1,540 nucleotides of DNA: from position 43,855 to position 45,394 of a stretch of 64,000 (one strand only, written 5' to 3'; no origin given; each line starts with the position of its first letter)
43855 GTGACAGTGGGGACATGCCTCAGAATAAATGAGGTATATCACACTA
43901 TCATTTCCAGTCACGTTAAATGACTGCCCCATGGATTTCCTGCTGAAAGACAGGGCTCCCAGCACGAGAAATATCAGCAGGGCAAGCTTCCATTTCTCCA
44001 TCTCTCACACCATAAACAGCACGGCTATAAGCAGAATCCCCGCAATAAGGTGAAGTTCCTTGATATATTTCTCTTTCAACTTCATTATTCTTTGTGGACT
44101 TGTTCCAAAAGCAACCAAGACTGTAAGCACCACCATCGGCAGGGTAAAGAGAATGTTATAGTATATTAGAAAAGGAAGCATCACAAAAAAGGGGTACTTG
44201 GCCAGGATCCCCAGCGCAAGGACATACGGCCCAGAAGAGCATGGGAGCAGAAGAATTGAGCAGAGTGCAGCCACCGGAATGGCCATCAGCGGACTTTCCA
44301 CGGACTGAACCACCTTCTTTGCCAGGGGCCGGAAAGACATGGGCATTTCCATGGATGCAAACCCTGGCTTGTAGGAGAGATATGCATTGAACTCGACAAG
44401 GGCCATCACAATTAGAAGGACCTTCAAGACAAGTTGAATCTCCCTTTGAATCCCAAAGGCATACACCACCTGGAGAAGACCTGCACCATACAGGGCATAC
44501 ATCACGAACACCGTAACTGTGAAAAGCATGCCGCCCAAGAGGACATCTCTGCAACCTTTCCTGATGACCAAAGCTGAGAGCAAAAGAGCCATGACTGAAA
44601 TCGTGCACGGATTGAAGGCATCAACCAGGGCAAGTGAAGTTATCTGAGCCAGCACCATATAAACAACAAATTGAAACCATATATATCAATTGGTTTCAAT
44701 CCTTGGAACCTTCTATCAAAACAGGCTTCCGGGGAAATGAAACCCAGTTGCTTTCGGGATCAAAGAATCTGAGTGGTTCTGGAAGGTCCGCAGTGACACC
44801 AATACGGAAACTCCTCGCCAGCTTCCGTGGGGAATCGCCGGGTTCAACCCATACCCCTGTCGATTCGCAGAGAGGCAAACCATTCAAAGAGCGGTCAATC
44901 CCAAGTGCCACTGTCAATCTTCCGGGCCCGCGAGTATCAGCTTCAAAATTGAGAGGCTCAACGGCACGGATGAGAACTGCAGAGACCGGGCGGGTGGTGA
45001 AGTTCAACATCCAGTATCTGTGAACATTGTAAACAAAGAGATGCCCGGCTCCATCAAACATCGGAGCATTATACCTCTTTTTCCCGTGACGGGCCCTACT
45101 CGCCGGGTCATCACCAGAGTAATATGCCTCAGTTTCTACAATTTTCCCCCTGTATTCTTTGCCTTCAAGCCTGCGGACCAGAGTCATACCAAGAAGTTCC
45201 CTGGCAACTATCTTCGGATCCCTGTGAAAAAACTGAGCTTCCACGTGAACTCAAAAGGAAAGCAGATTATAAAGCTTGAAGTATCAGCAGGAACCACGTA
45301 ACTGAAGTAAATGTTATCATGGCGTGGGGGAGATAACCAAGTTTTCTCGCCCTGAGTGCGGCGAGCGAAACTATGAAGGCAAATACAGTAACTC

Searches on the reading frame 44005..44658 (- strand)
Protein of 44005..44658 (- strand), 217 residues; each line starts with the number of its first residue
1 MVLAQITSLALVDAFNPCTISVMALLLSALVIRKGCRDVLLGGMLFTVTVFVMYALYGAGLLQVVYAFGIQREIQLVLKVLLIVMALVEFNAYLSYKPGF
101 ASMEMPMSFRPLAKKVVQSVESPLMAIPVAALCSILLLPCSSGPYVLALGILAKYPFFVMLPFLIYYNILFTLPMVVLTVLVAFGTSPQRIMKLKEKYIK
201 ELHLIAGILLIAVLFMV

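Call 22: search_protein_families(library=pfam, proteins=[window:44005-44658:-], max_evalue=0.001)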
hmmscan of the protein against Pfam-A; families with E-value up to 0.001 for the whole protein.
window:44005-44658:- (217 aa): 1 family
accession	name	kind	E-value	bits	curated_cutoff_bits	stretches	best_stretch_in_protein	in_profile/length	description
PF11139.14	SfLAP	-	6.4e-06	26.2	35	1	7-213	2-203/213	Sap, sulfolipid-1-addressing protein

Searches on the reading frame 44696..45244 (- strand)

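Call 76: search_protein_families(library=pfam, proteins=[window:44696-45244:-], max_evalue=0.001)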
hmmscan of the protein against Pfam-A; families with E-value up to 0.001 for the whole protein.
window:44696-45244:- (182 aa): 1 family
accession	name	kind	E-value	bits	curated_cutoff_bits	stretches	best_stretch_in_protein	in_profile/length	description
PF02245.21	Pur_DNA_glyco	-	1.3e-42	145.6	27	1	4-164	1-179/181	Methylpurine-DNA glycosylase (MPG)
